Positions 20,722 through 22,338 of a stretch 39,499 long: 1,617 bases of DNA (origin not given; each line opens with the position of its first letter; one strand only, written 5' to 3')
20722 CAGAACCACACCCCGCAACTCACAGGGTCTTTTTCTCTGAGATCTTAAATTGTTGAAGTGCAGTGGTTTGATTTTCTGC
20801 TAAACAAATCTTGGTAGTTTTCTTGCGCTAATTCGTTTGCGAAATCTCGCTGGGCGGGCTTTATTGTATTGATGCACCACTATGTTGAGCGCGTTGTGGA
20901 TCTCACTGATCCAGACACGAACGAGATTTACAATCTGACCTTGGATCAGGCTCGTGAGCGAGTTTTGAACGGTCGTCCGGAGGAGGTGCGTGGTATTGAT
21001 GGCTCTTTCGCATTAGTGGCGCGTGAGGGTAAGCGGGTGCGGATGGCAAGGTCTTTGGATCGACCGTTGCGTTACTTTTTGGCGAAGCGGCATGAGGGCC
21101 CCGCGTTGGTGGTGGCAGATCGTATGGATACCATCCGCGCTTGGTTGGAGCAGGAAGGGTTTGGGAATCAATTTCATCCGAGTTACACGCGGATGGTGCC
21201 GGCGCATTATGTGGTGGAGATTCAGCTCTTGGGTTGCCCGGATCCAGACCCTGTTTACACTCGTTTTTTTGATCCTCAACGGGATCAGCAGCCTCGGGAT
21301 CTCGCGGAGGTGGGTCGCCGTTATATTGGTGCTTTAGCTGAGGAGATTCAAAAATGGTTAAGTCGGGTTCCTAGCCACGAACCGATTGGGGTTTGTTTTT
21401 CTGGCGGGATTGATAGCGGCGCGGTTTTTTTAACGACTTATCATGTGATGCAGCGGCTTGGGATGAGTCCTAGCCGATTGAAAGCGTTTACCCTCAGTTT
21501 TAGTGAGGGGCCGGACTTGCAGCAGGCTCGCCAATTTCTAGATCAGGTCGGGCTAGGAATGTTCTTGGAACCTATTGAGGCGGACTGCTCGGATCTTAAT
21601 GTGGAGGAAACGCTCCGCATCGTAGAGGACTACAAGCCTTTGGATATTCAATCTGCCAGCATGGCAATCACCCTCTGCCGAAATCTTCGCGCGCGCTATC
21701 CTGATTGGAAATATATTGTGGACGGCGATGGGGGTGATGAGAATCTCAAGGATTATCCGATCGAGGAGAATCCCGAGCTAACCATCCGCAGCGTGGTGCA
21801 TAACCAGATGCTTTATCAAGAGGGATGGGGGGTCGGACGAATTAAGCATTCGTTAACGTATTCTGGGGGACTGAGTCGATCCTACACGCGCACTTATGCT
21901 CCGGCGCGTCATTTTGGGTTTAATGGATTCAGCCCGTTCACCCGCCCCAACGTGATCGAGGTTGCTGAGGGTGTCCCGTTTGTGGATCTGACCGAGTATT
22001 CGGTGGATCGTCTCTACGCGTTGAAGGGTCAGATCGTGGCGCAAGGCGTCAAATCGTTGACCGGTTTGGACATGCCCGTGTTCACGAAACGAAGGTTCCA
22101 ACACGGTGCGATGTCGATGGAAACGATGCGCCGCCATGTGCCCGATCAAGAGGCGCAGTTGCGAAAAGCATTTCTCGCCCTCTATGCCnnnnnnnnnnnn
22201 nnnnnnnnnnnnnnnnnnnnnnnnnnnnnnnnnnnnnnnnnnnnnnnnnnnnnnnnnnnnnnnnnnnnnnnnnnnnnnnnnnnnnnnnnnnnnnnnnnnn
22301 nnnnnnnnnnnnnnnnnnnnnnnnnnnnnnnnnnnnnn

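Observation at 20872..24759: Translationally coupled AsnB-like / TIGR01210-type radical SAM / flavin-halogenase-like operon with no pathway I can name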

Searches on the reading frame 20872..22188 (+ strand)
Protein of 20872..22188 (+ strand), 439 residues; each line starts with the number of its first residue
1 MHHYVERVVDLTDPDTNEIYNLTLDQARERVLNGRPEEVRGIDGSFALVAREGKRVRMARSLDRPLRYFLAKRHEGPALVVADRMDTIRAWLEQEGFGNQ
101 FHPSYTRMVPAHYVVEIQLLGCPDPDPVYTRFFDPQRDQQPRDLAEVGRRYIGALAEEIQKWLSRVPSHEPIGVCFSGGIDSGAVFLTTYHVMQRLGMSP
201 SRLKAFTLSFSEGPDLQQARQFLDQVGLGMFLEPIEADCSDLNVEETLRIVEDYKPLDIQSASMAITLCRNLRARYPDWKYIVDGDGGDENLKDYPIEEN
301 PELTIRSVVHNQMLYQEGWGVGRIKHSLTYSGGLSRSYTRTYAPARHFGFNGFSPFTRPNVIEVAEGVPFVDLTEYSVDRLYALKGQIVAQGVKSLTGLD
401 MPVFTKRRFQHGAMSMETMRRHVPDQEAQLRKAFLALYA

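Call 3: search_protein_families(library=pfam, proteins=[window:20872-22188:+], max_evalue=0.01)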
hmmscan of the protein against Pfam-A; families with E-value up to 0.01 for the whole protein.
window:20872-22188:+ (439 aa): 1 family
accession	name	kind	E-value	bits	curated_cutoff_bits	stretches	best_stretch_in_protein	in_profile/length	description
PF00733.27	Asn_synthase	-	4.9e-14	53.2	21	1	165-303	13-143/354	Asparagine synthase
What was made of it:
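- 20872..22191 (+): g1: 439-aa AsnB-like PP-loop adenylating enzyme. It starts MHHY, so it lacks the Cys2 glutaminase nucleophile. It carries the SGGIDS PP-loop and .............. The N-terminal ~165 residues match no recognised family. PF00733 on residues 165-303, E 4.9e-14 (call 3).
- On Asparagine synthase superfamily (PF00733): 53.2 bits against a cut-off of 21 (call 3).
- Checked: g1: PF00733, residues 165-303 only, E 4.9e-14 (call 3).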

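Call 4: search_protein_families(library=ncbifam, proteins=[window:20872-22188:+], max_evalue=0.01)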
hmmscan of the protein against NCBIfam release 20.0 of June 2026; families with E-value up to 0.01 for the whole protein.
window:20872-22188:+ (439 aa): 3 families
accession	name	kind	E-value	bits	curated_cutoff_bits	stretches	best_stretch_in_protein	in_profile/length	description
TIGR01536.1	asn_synth_AEB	equivalog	1.8e-11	43.7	267.1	1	108-297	203-373/517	asparagine synthase (glutamine-hydrolyzing)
NF006949.0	PRK09431.1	equivalog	9.7e-05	21.1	499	1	164-292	222-355/554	asparagine synthase B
TIGR03108.1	eps_aminotran_1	hypoth_equivalog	0.00047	18.9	816.9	1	137-295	229-374/628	XrtA/PEP-CTERM system amidotransferase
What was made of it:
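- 20872..22191 (+): TIGR01536 scores only 43.7 bits against a cut-off of 267 (call 4).
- On Glutamine-hydrolysing asparagine synthase AsnB (TIGR01536 / PRK09431): It scores 43.7 bits against 267 and 21.1 against 499 (call 4).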

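Call 12: search_solved_structures(query=window:20872-22188:+, max_evalue=0.01, show_alignments=1)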
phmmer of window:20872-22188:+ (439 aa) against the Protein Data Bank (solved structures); distinct sequences matched with E-value up to 0.01: 3.
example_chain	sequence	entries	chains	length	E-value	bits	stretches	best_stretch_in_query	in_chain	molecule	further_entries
8sue_A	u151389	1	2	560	0.00086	21.5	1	165-295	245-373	Asparagine synthetase [glutamine-hydrolyzing]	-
6gq3_A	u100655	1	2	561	0.00086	21.5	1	165-295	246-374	Asparagine synthetase [glutamine-hydrolyzing]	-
9b6c_A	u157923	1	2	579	0.00087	21.5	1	165-295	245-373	Asparagine synthetase [glutamine-hydrolyzing]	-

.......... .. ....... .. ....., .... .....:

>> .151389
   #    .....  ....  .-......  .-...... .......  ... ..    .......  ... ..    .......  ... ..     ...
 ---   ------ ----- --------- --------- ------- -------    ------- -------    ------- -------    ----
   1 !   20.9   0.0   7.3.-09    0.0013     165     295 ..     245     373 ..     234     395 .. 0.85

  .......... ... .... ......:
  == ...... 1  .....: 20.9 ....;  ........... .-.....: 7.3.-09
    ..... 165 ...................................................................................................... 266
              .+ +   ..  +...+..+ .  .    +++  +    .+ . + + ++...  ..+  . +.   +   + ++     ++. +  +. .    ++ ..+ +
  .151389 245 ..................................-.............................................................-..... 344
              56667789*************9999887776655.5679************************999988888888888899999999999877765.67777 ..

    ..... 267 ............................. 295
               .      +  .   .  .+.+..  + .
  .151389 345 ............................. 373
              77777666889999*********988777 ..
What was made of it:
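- The PP-loop and the acidic DGDGGDE motif align to the SGEGSDE motif of ASNS (call 12).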

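Call 25: find_homologous_proteins(query=window:20872-22188:+)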
Query window:20872-22188:+ (439 aa): 8000 proteins with E <= 0.001 among 8000 candidates; the best 120 are listed.
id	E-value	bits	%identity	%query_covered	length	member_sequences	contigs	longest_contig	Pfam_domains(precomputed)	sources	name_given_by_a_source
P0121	0.0e+0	1015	100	100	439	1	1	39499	PF00733.28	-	-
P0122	0.0e+0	1010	99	100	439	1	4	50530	PF00733.28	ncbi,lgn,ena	-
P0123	3.8e-298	1006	99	100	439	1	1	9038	PF00733.28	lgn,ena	-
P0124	4.1e-298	1006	99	100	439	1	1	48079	PF00733.28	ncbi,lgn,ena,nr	ncbi:MAG: asparagine synthase-related protein [Verrucomicrobia bacterium]|nr:asparagine synthase-rel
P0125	1.4e-297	1005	99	100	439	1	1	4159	PF00733.28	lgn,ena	-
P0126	1.4e-297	1005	99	100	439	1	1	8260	PF00733.28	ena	-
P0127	1.9e-297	1004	99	100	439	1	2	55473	PF00733.28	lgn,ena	-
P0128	3.4e-297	1003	99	100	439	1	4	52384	PF00733.28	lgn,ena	-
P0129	3.4e-297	1003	99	100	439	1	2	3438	PF00733.28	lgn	-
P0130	4.9e-297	1003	98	100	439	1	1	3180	PF00733.28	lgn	-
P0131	4.9e-297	1003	98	100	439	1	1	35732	PF00733.28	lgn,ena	-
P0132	1.3e-296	1001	99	100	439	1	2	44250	PF00733.28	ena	-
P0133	1.3e-296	1001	98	100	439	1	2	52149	PF00733.28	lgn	-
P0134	1.7e-296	1001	98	100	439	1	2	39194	PF00733.28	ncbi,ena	-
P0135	6.6e-296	999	98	100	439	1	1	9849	PF00733.28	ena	-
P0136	8.5e-296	999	99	100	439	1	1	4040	PF00733.28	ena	-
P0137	1.1e-295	998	98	100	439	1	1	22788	PF00733.28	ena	-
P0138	1.1e-294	995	97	100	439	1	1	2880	PF00733.28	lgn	-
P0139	4.6e-293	990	97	100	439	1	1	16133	PF00733.28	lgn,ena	-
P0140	1.2e-264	896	86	100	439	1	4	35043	PF00733.28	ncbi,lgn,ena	-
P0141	1.4e-249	846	81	100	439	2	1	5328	PF00733.28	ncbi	-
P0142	1.2e-244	830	77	100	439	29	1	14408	PF00733.28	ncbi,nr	ncbi:MAG TPA: asparagine synthase-related protein [Verrucomicrobiae bacterium]|nr:asparagine synthas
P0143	6.4e-242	821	79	100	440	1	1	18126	PF00733.28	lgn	-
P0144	6.6e-241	818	78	100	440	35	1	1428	PF00733.28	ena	-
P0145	3.1e-240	816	77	100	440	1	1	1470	PF00733.28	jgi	jgi:asparagine synthase (glutamine-hydrolysing)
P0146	9.7e-240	814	77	100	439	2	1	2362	PF00733.28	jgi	jgi:asparagine synthase (glutamine-hydrolysing)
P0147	3.8e-239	812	77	100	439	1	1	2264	PF00733.28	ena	-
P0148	1.1e-238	811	78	100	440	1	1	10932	PF00733.28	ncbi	-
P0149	3.0e-238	809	77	100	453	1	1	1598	PF00733.28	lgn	-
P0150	3.2e-238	809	76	100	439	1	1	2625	PF00733.28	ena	-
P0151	3.9e-238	809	77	100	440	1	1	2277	PF00733.28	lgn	-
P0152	8.9e-238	807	76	100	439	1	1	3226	PF00733.28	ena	-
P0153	1.0e-237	807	78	100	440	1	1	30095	PF00733.28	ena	-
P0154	1.4e-237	807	77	100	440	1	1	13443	PF00733.28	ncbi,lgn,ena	-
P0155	3.3e-237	806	77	100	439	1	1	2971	PF00733.28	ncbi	-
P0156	3.3e-237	806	77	100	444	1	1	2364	PF00733.28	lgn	-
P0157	3.5e-237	806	77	100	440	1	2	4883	PF00733.28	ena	-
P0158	1.2e-236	804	75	100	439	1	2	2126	PF00733.28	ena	-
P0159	1.6e-236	803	74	100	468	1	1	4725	PF00733.28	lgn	-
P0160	2.6e-236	803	77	100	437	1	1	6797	PF00733.28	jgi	jgi:asparagine synthase (glutamine-hydrolysing)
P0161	7.5e-236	801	76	100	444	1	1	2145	PF00733.28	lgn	-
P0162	2.1e-235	800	75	100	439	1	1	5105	PF00733.28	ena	-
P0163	2.1e-235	800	75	100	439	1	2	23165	PF00733.28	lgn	-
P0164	5.3e-235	798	75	100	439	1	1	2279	PF00733.28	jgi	-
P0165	1.2e-234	797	76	100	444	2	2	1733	PF00733.28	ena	-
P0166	1.3e-234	797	76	100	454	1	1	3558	PF00733.28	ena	-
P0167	1.4e-234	797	74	100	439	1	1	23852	PF00733.28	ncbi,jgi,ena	jgi:asparagine synthase (glutamine-hydrolysing)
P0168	1.7e-234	797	76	100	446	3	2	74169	PF00733.28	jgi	jgi:asparagine synthase (glutamine-hydrolysing)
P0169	2.3e-234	796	75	100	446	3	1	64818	PF00733.28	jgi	jgi:asparagine synthase (glutamine-hydrolysing)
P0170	2.4e-234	796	75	100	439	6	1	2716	PF00733.28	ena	-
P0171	2.8e-234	796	76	100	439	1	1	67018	PF00733.28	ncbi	-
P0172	2.9e-234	796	75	100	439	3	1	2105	PF00733.28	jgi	jgi:asparagine synthase (glutamine-hydrolysing)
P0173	4.3e-234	795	73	100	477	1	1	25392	PF00733.28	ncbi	-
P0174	4.6e-234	795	75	100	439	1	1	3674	PF00733.28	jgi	-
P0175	8.7e-234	794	72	100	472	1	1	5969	PF00733.28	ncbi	-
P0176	1.3e-233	794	76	100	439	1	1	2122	PF00733.28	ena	-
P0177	1.6e-233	793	73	100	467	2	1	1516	PF00733.28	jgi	-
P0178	1.6e-233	793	75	100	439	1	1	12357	PF00733.28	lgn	-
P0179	2.1e-233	793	75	100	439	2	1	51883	PF00733.28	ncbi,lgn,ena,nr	ncbi:MAG: asparagine synthase-related protein [Verrucomicrobia bacterium]|nr:asparagine synthase-rel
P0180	2.2e-233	793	75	100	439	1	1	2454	PF00733.28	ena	-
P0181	2.5e-233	793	73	100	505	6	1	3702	PF00733.28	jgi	jgi:asparagine synthase (glutamine-hydrolysing)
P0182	2.6e-233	793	76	100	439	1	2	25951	PF00733.28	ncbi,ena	-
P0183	4.7e-233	792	74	100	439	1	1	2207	PF00733.28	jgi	-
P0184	6.7e-233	791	74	100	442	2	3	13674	PF00733.28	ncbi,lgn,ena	-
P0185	8.3e-233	791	76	100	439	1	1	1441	PF00733.28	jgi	-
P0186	1.3e-232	791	75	100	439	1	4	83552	PF00733.28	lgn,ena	-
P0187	1.4e-232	790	75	100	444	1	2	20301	PF00733.28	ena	-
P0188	1.5e-232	790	75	100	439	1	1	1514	PF00733.28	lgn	-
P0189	1.5e-232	790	76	100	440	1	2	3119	PF00733.28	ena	-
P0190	1.7e-232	790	75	100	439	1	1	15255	PF00733.28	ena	-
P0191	1.8e-232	790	72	100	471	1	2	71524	PF00733.28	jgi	-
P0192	1.9e-232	790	74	100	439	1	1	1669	PF00733.28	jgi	jgi:asparagine synthase (glutamine-hydrolysing)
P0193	2.4e-232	790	74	100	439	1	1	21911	PF00733.28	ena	-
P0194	2.4e-232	790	73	100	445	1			PF00733.28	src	-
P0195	3.0e-232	789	76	100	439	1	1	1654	PF00733.28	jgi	jgi:asparagine synthase (glutamine-hydrolysing)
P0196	5.8e-232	788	75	100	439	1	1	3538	PF00733.28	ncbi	-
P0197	7.2e-232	788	70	100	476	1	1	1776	PF00733.28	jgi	jgi:asparagine synthase (glutamine-hydrolysing)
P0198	7.5e-232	788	75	100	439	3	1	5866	PF00733.28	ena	-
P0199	8.5e-232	788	74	100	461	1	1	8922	PF00733.28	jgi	-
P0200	8.6e-232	788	74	100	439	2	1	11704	PF00733.28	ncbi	-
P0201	9.1e-232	788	74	100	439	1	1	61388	PF00733.28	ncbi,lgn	-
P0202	9.2e-232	788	72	100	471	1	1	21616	PF00733.28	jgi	jgi:asparagine synthase (glutamine-hydrolysing)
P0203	9.3e-232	788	74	100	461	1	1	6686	PF00733.28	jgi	-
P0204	1.0e-231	788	75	100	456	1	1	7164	PF00733.28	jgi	jgi:asparagine synthase (glutamine-hydrolysing)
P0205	1.4e-231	787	75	100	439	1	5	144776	PF00733.28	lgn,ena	-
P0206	1.5e-231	787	75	100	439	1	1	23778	PF00733.28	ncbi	-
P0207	1.6e-231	787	75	100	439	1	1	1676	PF00733.28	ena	-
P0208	1.6e-231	787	75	100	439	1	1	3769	PF00733.28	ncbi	-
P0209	1.7e-231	787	72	100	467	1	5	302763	PF00733.28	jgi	jgi:asparagine synthase (glutamine-hydrolysing)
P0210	2.5e-231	786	74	100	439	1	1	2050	PF00733.28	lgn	-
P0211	2.5e-231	786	73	100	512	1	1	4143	PF00733.28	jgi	jgi:asparagine synthase (glutamine-hydrolysing)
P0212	2.8e-231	786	75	100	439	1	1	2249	PF00733.28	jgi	-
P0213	3.1e-231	786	72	100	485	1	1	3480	PF00733.28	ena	-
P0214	3.6e-231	786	74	100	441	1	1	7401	PF00733.28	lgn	-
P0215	3.9e-231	786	75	100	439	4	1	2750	PF00733.28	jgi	-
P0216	4.0e-231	786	75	100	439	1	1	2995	PF00733.28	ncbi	-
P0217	5.5e-231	785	75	100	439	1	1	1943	PF00733.28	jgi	-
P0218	5.5e-231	785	75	100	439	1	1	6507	PF00733.28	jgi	jgi:asparagine synthase (glutamine-hydrolysing)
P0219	5.7e-231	785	74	100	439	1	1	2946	PF00733.28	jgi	jgi:asparagine synthase (glutamine-hydrolysing)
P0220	6.3e-231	785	75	100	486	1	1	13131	PF00733.28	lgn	-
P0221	6.5e-231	785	74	100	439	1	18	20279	PF00733.28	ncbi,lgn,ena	-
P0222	7.5e-231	785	75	100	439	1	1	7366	PF00733.28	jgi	jgi:asparagine synthase (glutamine-hydrolysing)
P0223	8.2e-231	785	74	100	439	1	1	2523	PF00733.28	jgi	-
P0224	9.4e-231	784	74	100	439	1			PF00733.28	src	-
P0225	9.6e-231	784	74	100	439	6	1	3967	PF00733.28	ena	-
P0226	1.0e-230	784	75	100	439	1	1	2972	PF00733.28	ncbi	-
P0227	1.1e-230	784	72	100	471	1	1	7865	PF00733.28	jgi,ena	-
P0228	1.2e-230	784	74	100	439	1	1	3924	PF00733.28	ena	-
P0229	1.3e-230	784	75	100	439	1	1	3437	PF00733.28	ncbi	-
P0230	1.3e-230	784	74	100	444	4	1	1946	PF00733.28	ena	-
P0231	1.4e-230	784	74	100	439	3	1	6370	PF00733.28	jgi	jgi:asparagine synthase (glutamine-hydrolysing)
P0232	1.4e-230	784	76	100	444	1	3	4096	PF00733.28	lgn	-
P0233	1.6e-230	784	74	100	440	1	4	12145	PF00733.28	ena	-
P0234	1.6e-230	784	74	100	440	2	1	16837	PF00733.28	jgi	jgi:asparagine synthase (glutamine-hydrolysing)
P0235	1.8e-230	783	74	100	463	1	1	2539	PF00733.28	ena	-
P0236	2.0e-230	783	74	99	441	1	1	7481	PF00733.28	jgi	jgi:asparagine synthase (glutamine-hydrolysing)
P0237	2.2e-230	783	71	100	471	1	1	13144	PF00733.28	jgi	jgi:asparagine synthase (glutamine-hydrolysing)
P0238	2.7e-230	783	74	100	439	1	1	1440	PF00733.28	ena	-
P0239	2.7e-230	783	75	100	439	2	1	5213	PF00733.28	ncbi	-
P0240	3.3e-230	783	74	100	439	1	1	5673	PF00733.28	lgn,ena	-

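Call 40: predict_structure(alignment_id=A2)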
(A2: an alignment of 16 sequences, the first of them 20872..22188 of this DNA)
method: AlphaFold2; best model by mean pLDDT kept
length: 439 residues; sequences in the alignment: 16
mean_pLDDT: 59.1   pTM: 0.62
mean pLDDT of the five models: 59.1, 58.8, 56.0, 52.5, 48.6
residues with pLDDT >= 90: 82; 70-90: 83; 50-70: 81; < 50: 193
segments of 3 or more residues with pLDDT < 50: 1-19, 42-139, 252-257, 287-338, 371-376, 407-412, 434-439
pLDDT, mean of each block of 10 residues (from residue 1): 26 44 58 53 41 30 37 35 37 37 25 25 29 41 80 90 91 87 92 95 91 77 95 89 77 52 83 92 67 30 27 28 36 41 76 70 58 52 79 94 64 62 63 43
secondary structure, 60 per line:
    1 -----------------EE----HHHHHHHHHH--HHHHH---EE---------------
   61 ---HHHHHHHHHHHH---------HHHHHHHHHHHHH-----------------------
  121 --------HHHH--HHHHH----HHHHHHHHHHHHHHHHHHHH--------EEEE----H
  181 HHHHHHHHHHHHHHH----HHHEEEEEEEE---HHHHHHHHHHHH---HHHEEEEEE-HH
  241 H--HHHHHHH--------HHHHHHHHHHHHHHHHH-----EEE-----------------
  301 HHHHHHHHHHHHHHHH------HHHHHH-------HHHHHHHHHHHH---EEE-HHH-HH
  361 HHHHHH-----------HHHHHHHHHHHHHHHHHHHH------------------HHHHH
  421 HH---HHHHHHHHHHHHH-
elements in order: H24-33 H36-40 H64-75 H85-97 H129-132 H135-139 H144-163 E172-175 H180-195 E203-210 H214-225 E232-237 H244-250 H259-275 E281-283 H301-316 H323-328 H336-347 E351-353 H359-366 H378-397 H416-422 H426-438
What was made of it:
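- The g1 structural model is poor (mean pLDDT 59, call 40).
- Tried and rejected: AlphaFold model of g1: the N-domain and residues 287-338 have pLDDT below 50, so the N-domain fold stays unknown (call 40).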

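Call 43: search_protein_families(library=padloc, proteins=[window:20872-22188:+], max_evalue=0.01)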
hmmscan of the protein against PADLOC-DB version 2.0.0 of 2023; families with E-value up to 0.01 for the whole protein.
window:20872-22188:+ (439 aa): 0 families
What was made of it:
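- Tried and rejected: PADLOC: no defence-system match (call 43).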

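Call 45: search_solved_structures(query=A2, max_evalue=1)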
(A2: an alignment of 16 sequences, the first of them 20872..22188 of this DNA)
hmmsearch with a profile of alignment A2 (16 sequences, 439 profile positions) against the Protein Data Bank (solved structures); distinct sequences matched with E-value up to 1: 4.
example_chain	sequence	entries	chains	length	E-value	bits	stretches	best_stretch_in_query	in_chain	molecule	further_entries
9b6c_A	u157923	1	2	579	6.3e-06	28.6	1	150-295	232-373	Asparagine synthetase [glutamine-hydrolyzing]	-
8sue_A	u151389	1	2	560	9.8e-06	28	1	158-295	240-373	Asparagine synthetase [glutamine-hydrolyzing]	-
6gq3_A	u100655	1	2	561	9.8e-06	28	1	158-295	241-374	Asparagine synthetase [glutamine-hydrolyzing]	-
1ct9_A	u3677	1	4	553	0.00052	22.3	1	166-295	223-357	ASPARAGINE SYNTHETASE B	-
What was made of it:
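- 20872..22191 (+): The only PDB sequence hits are asparagine synthetases (calls 12, 45).
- On Beta-lactam synthetase / carbapenam synthetase / lasso cyclase: No PDB sequence hit to beta-LS or CarA at E<=1 (call 45).
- g1 has no PDB sequence match outside asparagine synthetases at E<=1 (call 45).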

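Call 78: fold_search(model_id=the predicted structure, library=pdb)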
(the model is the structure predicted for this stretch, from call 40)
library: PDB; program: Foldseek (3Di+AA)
matches with E <= 10: 1315; with E <= 0.001: 26
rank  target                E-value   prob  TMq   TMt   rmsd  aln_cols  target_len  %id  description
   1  9b6c_A                1.6e-06  1.00  0.45  0.39   6.5       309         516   16  Human asparagine synthetase Arg-142 to Ile-142 (R142I) variant (released 2025-01-08)
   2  8sue_B                3.0e-06  1.00  0.44  0.39   6.3       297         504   16  Human asparagine synthetase (apo-ASNS) (released 2024-05-22)
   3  9b6c_B                4.5e-06  1.00  0.44  0.38   5.7       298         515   14  Human asparagine synthetase Arg-142 to Ile-142 (R142I) variant (released 2025-01-08)
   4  6gq3_A                4.7e-06  1.00  0.39  0.34  13.5       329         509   14  Human asparagine synthetase (ASNS) in complex with 6-diazo-5-oxo-L-norleucine (DON) at 1.85 A resolution (released 2019-09-18)
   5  1q19_A                1.1e-05  1.00  0.41  0.36   5.9       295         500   16  Carbapenam Synthetase (released 2003-11-04)
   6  1ct9_A                1.6e-05  1.00  0.35  0.32  15.7       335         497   15  CRYSTAL STRUCTURE OF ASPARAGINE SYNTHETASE B FROM ESCHERICHIA COLI (released 1999-12-15)
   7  1ct9_D                1.7e-05  1.00  0.42  0.38   5.9       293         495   18  CRYSTAL STRUCTURE OF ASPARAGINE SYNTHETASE B FROM ESCHERICHIA COLI (released 1999-12-15)
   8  1q15_A                1.8e-05  1.00  0.33  0.30  13.6       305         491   15  Carbapenam Synthetase (released 2003-11-04)
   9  1q15_D                1.9e-05  1.00  0.36  0.33  13.4       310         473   14  Carbapenam Synthetase (released 2003-11-04)
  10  1mbz_B                4.3e-05  1.00  0.38  0.34   6.3       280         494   16  BETA-LACTAM SYNTHETASE WITH TRAPPED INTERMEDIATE (released 2002-10-23)
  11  8sue_A                4.3e-05  1.00  0.42  0.37   7.6       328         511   14  Human asparagine synthetase (apo-ASNS) (released 2024-05-22)
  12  1jgt_B                4.9e-05  1.00  0.37  0.33  14.0       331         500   16  CRYSTAL STRUCTURE OF BETA-LACTAM SYNTHETASE (released 2001-12-28)
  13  1mc1_A                6.0e-05  1.00  0.38  0.34   6.3       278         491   15  BETA-LACTAM SYNTHETASE WITH PRODUCT (DGPC), AMP AND PPI (released 2002-10-23)
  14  1m1z_B                6.7e-05  1.00  0.36  0.33  13.0       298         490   15  BETA-LACTAM SYNTHETASE APO ENZYME (released 2002-10-23)
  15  1mc1_B                7.0e-05  1.00  0.39  0.35   5.8       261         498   15  BETA-LACTAM SYNTHETASE WITH PRODUCT (DGPC), AMP AND PPI (released 2002-10-23)
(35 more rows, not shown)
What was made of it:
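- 20872..22191 (+): Foldseek finds ASNS, carbapenam synthetase, beta-lactam synthetase and TsnB9 (call 78).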
